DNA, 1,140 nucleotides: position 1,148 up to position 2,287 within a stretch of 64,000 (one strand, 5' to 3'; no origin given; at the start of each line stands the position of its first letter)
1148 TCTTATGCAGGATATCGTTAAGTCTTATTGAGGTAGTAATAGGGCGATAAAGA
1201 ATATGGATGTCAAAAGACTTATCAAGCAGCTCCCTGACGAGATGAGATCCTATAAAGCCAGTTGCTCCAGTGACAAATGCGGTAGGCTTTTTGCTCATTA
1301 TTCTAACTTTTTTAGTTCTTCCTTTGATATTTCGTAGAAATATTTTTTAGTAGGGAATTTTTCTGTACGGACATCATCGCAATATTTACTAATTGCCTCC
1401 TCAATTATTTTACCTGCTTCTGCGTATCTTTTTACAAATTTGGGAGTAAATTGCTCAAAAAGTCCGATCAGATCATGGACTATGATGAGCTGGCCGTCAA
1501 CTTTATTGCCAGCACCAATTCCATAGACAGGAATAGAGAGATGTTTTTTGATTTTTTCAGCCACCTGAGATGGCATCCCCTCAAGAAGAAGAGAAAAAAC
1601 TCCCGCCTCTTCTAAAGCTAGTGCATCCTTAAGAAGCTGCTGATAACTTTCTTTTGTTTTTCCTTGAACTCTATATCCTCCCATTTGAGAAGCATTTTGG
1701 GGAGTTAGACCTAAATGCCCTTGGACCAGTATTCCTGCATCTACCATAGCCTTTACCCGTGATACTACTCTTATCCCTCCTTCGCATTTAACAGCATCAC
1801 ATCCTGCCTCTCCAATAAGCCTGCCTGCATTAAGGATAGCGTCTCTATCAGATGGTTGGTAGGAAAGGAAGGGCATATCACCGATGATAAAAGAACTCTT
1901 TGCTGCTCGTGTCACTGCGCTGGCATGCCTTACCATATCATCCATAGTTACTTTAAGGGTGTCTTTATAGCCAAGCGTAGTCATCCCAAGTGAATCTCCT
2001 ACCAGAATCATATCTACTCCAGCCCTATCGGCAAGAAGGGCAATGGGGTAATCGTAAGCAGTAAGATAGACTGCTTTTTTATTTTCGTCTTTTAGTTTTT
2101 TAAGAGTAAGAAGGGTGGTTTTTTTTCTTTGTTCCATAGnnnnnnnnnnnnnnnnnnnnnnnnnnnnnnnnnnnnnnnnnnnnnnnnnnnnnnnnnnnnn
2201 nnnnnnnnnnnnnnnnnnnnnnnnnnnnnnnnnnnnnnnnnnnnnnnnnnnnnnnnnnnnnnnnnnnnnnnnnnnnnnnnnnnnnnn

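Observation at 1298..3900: PanB hydroxymethyltransferase and acetolactate-synthase-like ThDP enzyme embedded in a nucleotide-sugar/polyprenyl-P-sugar operon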

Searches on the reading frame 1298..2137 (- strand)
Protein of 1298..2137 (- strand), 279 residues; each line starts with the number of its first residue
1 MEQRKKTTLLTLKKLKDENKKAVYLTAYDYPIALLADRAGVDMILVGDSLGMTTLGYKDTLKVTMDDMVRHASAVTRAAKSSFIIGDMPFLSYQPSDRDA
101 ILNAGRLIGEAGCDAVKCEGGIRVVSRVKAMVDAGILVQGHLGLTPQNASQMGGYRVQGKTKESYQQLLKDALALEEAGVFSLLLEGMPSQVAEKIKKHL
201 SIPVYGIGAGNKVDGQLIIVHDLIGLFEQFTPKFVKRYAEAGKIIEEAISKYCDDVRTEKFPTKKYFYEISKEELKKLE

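Call 4: search_protein_families(library=ncbifam, proteins=[window:1298-2137:-])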
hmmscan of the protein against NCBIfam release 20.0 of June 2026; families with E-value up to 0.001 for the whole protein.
window:1298-2137:- (279 aa): 2 families
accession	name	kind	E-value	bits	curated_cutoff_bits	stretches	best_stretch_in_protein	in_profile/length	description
NF001452.0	PRK00311.1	subfamily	5.5e-106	353.7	272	1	4-268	2-266/267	3-methyl-2-oxobutanoate hydroxymethyltransferase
TIGR00222.1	panB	equivalog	3.3e-97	325.1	207.55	1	5-267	2-262/264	3-methyl-2-oxobutanoate hydroxymethyltransferase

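Call 5: search_protein_families(library=pfam, proteins=[window:1298-2137:-])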
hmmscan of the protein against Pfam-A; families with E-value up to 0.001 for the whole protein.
window:1298-2137:- (279 aa): 1 family
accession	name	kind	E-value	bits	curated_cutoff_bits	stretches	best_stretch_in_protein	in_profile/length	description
PF02548.21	Pantoate_transf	-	5.5e-108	360.7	28.7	1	6-263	1-258/259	Ketopantoate hydroxymethyltransferase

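Call 13: find_homologous_proteins(query=window:1298-2137:-)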
Query window:1298-2137:- (279 aa): 8000 proteins with E <= 0.001 among 8000 candidates; the best 120 are listed.
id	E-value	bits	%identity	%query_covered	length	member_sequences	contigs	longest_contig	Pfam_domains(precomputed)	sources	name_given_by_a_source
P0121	1.6e-177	606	100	100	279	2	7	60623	PF02548.22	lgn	-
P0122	8.2e-169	578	94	100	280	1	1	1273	PF02548.22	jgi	jgi:3-methyl-2-oxobutanoate hydroxymethyltransferase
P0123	5.8e-166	568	91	100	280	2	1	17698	PF02548.22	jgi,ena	-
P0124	2.1e-164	563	91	100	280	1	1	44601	PF02548.22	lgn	-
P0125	8.4e-146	502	81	99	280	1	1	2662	PF02548.22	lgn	-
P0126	5.7e-143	493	79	99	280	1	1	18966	PF02548.22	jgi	-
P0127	1.6e-140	485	75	100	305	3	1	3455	PF02548.22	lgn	-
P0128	2.0e-139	481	75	100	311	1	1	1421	PF02548.22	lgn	-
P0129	4.2e-138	477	74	100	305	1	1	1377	PF02548.22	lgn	-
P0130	5.1e-138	477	74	100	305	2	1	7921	PF02548.22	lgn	-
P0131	9.6e-138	476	73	100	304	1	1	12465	PF02548.22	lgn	-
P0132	1.0e-137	476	75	98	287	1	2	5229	PF02548.22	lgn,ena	-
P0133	1.0e-137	476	74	100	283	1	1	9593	PF02548.22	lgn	-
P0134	1.0e-137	476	74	96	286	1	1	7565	PF02548.22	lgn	-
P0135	3.7e-137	474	73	100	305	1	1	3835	PF02548.22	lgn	-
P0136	1.1e-136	472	75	99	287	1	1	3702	PF02548.22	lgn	-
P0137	5.6e-136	470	75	99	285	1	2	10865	PF02548.22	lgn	-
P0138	7.7e-134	463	73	98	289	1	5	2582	PF02548.22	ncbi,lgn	-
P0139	3.2e-132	458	73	96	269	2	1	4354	PF02548.22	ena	-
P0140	8.0e-131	453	70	99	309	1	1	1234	PF02548.22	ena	-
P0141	9.2e-131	453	71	99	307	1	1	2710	PF02548.22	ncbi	-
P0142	8.2e-130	450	71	98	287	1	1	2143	PF02548.22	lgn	-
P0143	2.1e-129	448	69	100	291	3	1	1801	PF02548.22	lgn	-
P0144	6.5e-129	447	72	96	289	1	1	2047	PF02548.22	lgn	-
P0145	2.1e-127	442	69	96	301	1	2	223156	PF02548.22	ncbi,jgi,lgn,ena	-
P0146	6.9e-126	437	69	99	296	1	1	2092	PF02548.22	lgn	-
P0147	8.5e-126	437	69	97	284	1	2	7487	PF02548.22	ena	-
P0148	1.0e-125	436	70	97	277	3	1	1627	PF02548.22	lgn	-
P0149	1.3e-125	436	69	100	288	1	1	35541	PF02548.22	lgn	-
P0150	6.8e-125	434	69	99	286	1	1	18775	PF02548.22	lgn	-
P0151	2.2e-124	432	70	96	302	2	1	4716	PF02548.22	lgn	-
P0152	1.0e-123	430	69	99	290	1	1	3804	PF02548.22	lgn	-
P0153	2.3e-123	429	69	97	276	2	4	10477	PF02548.22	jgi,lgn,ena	jgi:3-methyl-2-oxobutanoate hydroxymethyltransferase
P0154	4.6e-123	428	71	95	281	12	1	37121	PF02548.22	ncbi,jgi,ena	jgi:3-methyl-2-oxobutanoate hydroxymethyltransferase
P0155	9.2e-123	427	67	99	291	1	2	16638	PF02548.22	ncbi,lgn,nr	ncbi:MAG: 3-methyl-2-oxobutanoate hydroxymethyltransferase [Chloroflexi bacterium]|nr:3-methyl-2-oxo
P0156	2.1e-122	426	68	99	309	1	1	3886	PF02548.22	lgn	-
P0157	5.1e-122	424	69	95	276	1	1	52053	PF02548.22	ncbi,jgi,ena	jgi:3-methyl-2-oxobutanoate hydroxymethyltransferase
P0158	5.0e-121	421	67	97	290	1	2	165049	PF02548.22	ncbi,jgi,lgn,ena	jgi:3-methyl-2-oxobutanoate hydroxymethyltransferase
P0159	5.9e-121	421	67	99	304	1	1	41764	PF02548.22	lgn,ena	-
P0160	1.3e-120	420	69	96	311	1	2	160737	PF02548.22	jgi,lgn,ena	jgi:3-methyl-2-oxobutanoate hydroxymethyltransferase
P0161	1.6e-120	419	66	99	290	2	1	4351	PF02548.22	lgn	-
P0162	1.8e-120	419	66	100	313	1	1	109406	PF02548.22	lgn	-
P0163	2.6e-120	419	66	97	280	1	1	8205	PF02548.22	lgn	-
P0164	2.6e-120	419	69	99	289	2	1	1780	PF02548.22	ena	-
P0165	1.4e-119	416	67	99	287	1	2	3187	PF02548.22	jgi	jgi:3-methyl-2-oxobutanoate hydroxymethyltransferase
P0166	2.0e-119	416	68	99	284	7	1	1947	PF02548.22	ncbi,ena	ncbi:MAG: 3-methyl-2-oxobutanoate hydroxymethyltransferase [Patescibacteria group bacterium]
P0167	2.0e-119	416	68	99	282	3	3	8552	PF02548.22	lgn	-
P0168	2.5e-119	415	68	99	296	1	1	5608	PF02548.22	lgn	-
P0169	2.8e-119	415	64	100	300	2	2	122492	PF02548.22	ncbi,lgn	-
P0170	3.8e-119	415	66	99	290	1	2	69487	PF02548.22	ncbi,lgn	ncbi:MAG: 3-methyl-2-oxobutanoate hydroxymethyltransferase [Gammaproteobacteria bacterium]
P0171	6.8e-119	414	67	99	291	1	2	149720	PF02548.22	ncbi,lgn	-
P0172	8.7e-119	414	67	97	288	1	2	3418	PF02548.22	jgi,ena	jgi:3-methyl-2-oxobutanoate hydroxymethyltransferase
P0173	1.4e-118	413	65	99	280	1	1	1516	PF02548.22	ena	-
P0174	9.8e-118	410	64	99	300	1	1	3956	PF02548.22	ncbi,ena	-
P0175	1.3e-117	410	64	100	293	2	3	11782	PF02548.22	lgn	-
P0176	1.5e-117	410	65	99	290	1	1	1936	PF02548.22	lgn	-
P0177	2.1e-117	409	64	99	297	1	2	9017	PF02548.22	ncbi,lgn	-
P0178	6.0e-117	408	65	99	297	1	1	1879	PF02548.22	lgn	-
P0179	9.5e-117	407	65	100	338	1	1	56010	PF02548.22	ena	-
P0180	2.8e-116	405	65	97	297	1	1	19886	PF02548.22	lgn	-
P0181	2.7e-115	402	64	99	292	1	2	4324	PF02548.22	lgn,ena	-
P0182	7.1e-115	401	64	99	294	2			PF02548.22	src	-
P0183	1.1e-114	400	65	100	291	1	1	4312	PF02548.22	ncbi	-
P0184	1.7e-114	400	63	99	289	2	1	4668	PF02548.22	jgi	jgi:3-methyl-2-oxobutanoate hydroxymethyltransferase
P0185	7.7e-114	397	61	99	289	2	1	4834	PF02548.22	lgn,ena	-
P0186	1.0e-113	397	64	99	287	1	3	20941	PF02548.22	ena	-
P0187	3.2e-113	395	63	99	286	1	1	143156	PF02548.22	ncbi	-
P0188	3.7e-113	395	64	100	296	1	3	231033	PF02548.22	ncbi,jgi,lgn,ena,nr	ncbi:MAG TPA: 3-methyl-2-oxobutanoate hydroxymethyltransferase [Firmicutes bacterium]|nr:3-methyl-2-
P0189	5.6e-112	391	61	98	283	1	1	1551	PF02548.22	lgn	-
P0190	6.3e-112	391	62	100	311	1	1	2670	PF02548.22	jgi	jgi:3-methyl-2-oxobutanoate hydroxymethyltransferase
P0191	7.5e-111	388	62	100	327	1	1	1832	PF02548.22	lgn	-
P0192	7.6e-111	388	60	99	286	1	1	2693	PF02548.22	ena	-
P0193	9.5e-111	387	65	96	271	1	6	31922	PF13714.13,PF02548.22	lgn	-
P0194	2.3e-110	386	63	100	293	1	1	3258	PF02548.22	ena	-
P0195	3.2e-110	386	62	100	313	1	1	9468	PF02548.22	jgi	jgi:3-methyl-2-oxobutanoate hydroxymethyltransferase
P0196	5.0e-108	378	61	98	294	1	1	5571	PF02548.22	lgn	-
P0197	7.4e-107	375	62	100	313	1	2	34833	PF02548.22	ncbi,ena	-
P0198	1.1e-105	371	64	91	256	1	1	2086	PF02548.22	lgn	-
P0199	3.9e-105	369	59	99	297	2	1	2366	PF02548.22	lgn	-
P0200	2.3e-104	366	59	96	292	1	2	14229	PF02548.22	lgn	-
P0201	1.5e-103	364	61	99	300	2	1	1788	PF02548.22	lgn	-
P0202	3.2e-103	363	63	98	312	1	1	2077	PF02548.22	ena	-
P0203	4.6e-103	362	61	99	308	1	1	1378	PF13714.13,PF02548.22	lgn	-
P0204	6.3e-103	362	61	96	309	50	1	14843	PF02548.22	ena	-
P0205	8.1e-103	361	61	96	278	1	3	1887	PF02548.22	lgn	-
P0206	2.0e-102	360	60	99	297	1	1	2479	PF02548.22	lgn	-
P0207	2.2e-102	360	62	98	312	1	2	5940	PF02548.22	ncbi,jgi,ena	jgi:3-methyl-2-oxobutanoate hydroxymethyltransferase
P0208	3.3e-102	359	59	100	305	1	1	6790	PF02548.22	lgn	-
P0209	3.3e-102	359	60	100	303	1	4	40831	PF02548.22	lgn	-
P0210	6.4e-102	358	59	100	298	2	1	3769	PF02548.22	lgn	-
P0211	1.3e-101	357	61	99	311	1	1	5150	PF02548.22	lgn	-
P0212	1.6e-101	357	61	99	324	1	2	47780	PF02548.22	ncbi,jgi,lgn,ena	-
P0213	2.0e-101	357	61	99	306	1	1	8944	PF02548.22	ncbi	-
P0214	2.6e-101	356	62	98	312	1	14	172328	PF02548.22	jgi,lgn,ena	-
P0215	3.3e-101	356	60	99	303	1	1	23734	PF02548.22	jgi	jgi:3-methyl-2-oxobutanoate hydroxymethyltransferase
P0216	3.8e-101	356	60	99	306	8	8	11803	PF02548.22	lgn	-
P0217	4.0e-101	356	61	98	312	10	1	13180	PF02548.22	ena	-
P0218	1.4e-100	354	59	96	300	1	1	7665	PF02548.22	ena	-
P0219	1.7e-100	354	60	99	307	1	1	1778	PF02548.22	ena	-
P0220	2.2e-100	353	59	96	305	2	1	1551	PF02548.22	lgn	-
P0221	2.3e-100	353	60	96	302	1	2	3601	PF02548.22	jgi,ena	-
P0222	2.8e-100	353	60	96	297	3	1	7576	PF02548.22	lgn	-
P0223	4.1e-100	353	60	98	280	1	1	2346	PF02548.22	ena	-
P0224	4.4e-100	352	59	99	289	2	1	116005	PF02548.22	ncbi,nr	ncbi:MAG: 3-methyl-2-oxobutanoate hydroxymethyltransferase [Candidatus Omnitrophica bacterium]|nr:3-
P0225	7.2e-100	352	59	100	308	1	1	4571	PF02548.22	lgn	-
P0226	8.5e-100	351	61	98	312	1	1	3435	PF02548.22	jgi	-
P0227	9.9e-100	351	57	96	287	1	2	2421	PF13714.13,PF02548.22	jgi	jgi:3-methyl-2-oxobutanoate hydroxymethyltransferase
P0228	1.1e-99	351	60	99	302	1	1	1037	PF02548.22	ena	-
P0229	1.1e-99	351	62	95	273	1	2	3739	PF02548.22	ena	-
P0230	1.5e-99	351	60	96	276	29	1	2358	PF02548.22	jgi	jgi:3-methyl-2-oxobutanoate hydroxymethyltransferase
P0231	2.0e-99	350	59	99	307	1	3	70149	PF02548.22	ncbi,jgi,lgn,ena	-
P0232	2.0e-99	350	60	96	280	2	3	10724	PF02548.22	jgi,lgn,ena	-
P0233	2.2e-99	350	59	100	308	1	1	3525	PF02548.22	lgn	-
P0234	2.7e-99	350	60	99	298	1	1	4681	PF02548.22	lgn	-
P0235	3.3e-99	350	59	95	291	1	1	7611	PF13714.13,PF02548.22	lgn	-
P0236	3.4e-99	349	60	100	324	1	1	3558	PF02548.22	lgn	-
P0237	3.5e-99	349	58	99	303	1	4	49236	PF02548.22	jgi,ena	-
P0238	4.1e-99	349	61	95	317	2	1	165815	PF13714.13,PF02548.22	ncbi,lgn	-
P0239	4.3e-99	349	59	96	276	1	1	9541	PF02548.22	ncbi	-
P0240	5.2e-99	349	58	96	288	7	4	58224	PF02548.22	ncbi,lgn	-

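Call 15: find_encoding_contigs(protein=P0126, flank=9000, max_places=1)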
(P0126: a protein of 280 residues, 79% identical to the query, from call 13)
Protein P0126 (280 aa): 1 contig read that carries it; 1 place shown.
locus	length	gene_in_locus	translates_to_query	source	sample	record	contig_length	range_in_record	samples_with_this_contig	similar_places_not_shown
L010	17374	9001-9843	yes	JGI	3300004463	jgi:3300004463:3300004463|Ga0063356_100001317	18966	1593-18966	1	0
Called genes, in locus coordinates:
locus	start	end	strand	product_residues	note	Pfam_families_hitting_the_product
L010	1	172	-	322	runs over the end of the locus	PF13489:Methyltransf_23, PF01209:Ubie_methyltran (faint), PF07021:MetW (weak), PF13847:Methyltransf_31, PF08241:Methyltransf_11, PF08242:Methyltransf_12, PF13649:Methyltransf_25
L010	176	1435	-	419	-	PF01943:Polysacc_synt, PF13440:Polysacc_synt_3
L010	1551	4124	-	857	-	PF00535:Glycos_transf_2, PF10111:Glyco_tranf_2_2 (weak), PF13641:Glyco_tranf_2_3, PF13506:Glyco_transf_21 (weak), PF13632:Glyco_trans_2_3 (weak), PF13231:PMT_2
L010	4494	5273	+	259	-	PF00483:NTP_transferase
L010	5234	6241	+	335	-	PF01073:3Beta_HSD, PF01370:Epimerase, PF02719:Polysacc_synt_2, PF04321:RmlD_sub_bind, PF16363:GDP_Man_Dehyd, PF07993:NAD_binding_4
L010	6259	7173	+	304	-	PF00535:Glycos_transf_2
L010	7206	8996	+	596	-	PF02776:TPP_enzyme_N, PF00205:TPP_enzyme_M, PF02775:TPP_enzyme_C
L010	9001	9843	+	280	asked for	PF02548:Pantoate_transf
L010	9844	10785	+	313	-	PF00106:adh_short (weak), PF01073:3Beta_HSD, PF01370:Epimerase, PF02719:Polysacc_synt_2, PF04321:RmlD_sub_bind, PF07993:NAD_binding_4, PF16363:GDP_Man_Dehyd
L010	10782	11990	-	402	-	PF00155:Aminotran_1_2, PF01041:DegT_DnrJ_EryC1, PF01053:Cys_Met_Meta_PP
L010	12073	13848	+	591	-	PF10131:PTPS_related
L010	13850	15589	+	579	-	PF10131:PTPS_related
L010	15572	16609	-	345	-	PF08323:Glyco_transf_5 (faint), PF13439:Glyco_transf_4, PF00534:Glycos_transf_1 (faint), PF13692:Glyco_trans_1_4 (weak)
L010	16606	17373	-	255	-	?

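Call 16: find_encoding_contigs(protein=P0137, flank=9000, max_places=1)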
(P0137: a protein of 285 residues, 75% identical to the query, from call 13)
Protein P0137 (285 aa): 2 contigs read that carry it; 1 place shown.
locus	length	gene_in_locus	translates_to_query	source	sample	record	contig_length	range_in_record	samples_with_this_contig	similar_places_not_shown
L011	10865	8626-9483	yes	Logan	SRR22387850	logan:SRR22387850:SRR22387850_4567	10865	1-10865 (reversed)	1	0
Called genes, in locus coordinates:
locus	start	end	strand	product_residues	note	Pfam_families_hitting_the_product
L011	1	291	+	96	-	?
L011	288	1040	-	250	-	PF00535:Glycos_transf_2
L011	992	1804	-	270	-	PF01073:3Beta_HSD, PF04321:RmlD_sub_bind, PF16363:GDP_Man_Dehyd, PF01370:Epimerase, PF02719:Polysacc_synt_2, PF07993:NAD_binding_4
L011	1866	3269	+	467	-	PF13231:PMT_2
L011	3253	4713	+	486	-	PF13231:PMT_2 (weak)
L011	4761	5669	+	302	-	PF00535:Glycos_transf_2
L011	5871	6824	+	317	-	PF01073:3Beta_HSD, PF01370:Epimerase, PF02719:Polysacc_synt_2, PF04321:RmlD_sub_bind, PF16363:GDP_Man_Dehyd, PF07993:NAD_binding_4 (faint)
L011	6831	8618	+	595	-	PF02776:TPP_enzyme_N, PF00205:TPP_enzyme_M, PF02775:TPP_enzyme_C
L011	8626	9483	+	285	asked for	PF02548:Pantoate_transf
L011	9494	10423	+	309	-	PF01073:3Beta_HSD, PF01370:Epimerase, PF02719:Polysacc_synt_2, PF04321:RmlD_sub_bind, PF05368:NmrA (weak), PF07993:NAD_binding_4 (weak), PF13460:NAD_binding_10, PF16363:GDP_Man_Dehyd, +1 more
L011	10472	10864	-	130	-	?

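Call 17: find_encoding_contigs(protein=P0145, flank=9000, max_places=1)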
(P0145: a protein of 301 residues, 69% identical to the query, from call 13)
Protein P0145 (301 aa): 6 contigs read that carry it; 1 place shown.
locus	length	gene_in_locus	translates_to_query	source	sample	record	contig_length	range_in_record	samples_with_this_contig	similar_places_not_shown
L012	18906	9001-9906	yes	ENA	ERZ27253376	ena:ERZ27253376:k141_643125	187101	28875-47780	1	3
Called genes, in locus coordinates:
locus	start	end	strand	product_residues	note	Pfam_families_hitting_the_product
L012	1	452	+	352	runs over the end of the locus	PF01370:Epimerase, PF02719:Polysacc_synt_2 (weak), PF04321:RmlD_sub_bind, PF16363:GDP_Man_Dehyd, PF07993:NAD_binding_4 (weak)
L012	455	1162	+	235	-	PF02353:CMAS (weak), PF01209:Ubie_methyltran, PF13489:Methyltransf_23, PF13847:Methyltransf_31, PF08241:Methyltransf_11, PF08242:Methyltransf_12, PF13649:Methyltransf_25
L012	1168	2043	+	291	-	PF03966:Trm112p (weak), PF13489:Methyltransf_23, PF06325:PrmA (weak), PF24675:NpmA (weak), PF12847:Methyltransf_18 (faint), PF13847:Methyltransf_31, PF08241:Methyltransf_11, PF13649:Methyltransf_25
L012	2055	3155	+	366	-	PF00534:Glycos_transf_1 (faint)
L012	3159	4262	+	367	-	PF00534:Glycos_transf_1 (faint)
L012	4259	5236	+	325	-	PF00535:Glycos_transf_2, PF10111:Glyco_tranf_2_2 (faint), PF13506:Glyco_transf_21 (weak), PF13641:Glyco_tranf_2_3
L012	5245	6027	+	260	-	PF00483:NTP_transferase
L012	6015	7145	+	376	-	PF26337:Gtf3_C (weak)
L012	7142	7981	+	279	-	PF05050:Methyltransf_21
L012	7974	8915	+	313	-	PF01073:3Beta_HSD, PF01370:Epimerase, PF02719:Polysacc_synt_2, PF04321:RmlD_sub_bind, PF05368:NmrA (faint), PF07993:NAD_binding_4, PF16363:GDP_Man_Dehyd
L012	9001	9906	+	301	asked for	PF02548:Pantoate_transf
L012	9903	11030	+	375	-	PF00155:Aminotran_1_2 (weak), PF01041:DegT_DnrJ_EryC1, PF01053:Cys_Met_Meta_PP (weak), PF01212:Beta_elim_lyase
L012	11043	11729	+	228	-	PF13302:Acetyltransf_3, PF13420:Acetyltransf_4 (weak), PF00583:Acetyltransf_1 (weak)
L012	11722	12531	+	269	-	PF00456:Transketolase_N, PF13292:DXP_synthase_N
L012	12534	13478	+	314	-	PF02779:Transket_pyr, PF02780:Transketolase_C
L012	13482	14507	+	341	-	PF00535:Glycos_transf_2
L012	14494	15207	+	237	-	PF25084:LbH_EIF2B (faint), PF25087:GMPPB_C (faint), PF00132:Hexapep, PF14602:Hexapep_2 (weak)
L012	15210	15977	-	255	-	PF02475:TRM5-TYW2_MTfase (weak), PF05050:Methyltransf_21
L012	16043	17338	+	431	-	PF01041:DegT_DnrJ_EryC1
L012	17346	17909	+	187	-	PF18915:DUF5667 (weak)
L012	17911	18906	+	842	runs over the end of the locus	-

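Call 19: search_solved_structures(query=window:1298-2137:-, max_evalue=0.00001, show_alignments=1)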
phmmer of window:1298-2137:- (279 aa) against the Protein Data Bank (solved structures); distinct sequences matched with E-value up to 0.00001: 5.
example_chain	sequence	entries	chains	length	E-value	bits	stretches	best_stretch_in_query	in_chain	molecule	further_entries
1m3u_A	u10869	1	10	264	1.3e-61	211.5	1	5-266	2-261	3-methyl-2-oxobutanoate hydroxymethyltransferase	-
1o66_A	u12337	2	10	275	3e-58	200.5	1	8-268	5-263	3-methyl-2-oxobutanoate hydroxymethyltransferase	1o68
3vav_A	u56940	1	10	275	1.6e-56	194.8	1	4-265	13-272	3-methyl-2-oxobutanoate hydroxymethyltransferase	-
3ez4_A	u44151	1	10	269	2.8e-56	194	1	8-265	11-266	3-methyl-2-oxobutanoate hydroxymethyltransferase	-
1oy0_A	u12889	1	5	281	8.3e-56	192.5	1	11-266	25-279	Ketopantoate hydroxymethyltransferase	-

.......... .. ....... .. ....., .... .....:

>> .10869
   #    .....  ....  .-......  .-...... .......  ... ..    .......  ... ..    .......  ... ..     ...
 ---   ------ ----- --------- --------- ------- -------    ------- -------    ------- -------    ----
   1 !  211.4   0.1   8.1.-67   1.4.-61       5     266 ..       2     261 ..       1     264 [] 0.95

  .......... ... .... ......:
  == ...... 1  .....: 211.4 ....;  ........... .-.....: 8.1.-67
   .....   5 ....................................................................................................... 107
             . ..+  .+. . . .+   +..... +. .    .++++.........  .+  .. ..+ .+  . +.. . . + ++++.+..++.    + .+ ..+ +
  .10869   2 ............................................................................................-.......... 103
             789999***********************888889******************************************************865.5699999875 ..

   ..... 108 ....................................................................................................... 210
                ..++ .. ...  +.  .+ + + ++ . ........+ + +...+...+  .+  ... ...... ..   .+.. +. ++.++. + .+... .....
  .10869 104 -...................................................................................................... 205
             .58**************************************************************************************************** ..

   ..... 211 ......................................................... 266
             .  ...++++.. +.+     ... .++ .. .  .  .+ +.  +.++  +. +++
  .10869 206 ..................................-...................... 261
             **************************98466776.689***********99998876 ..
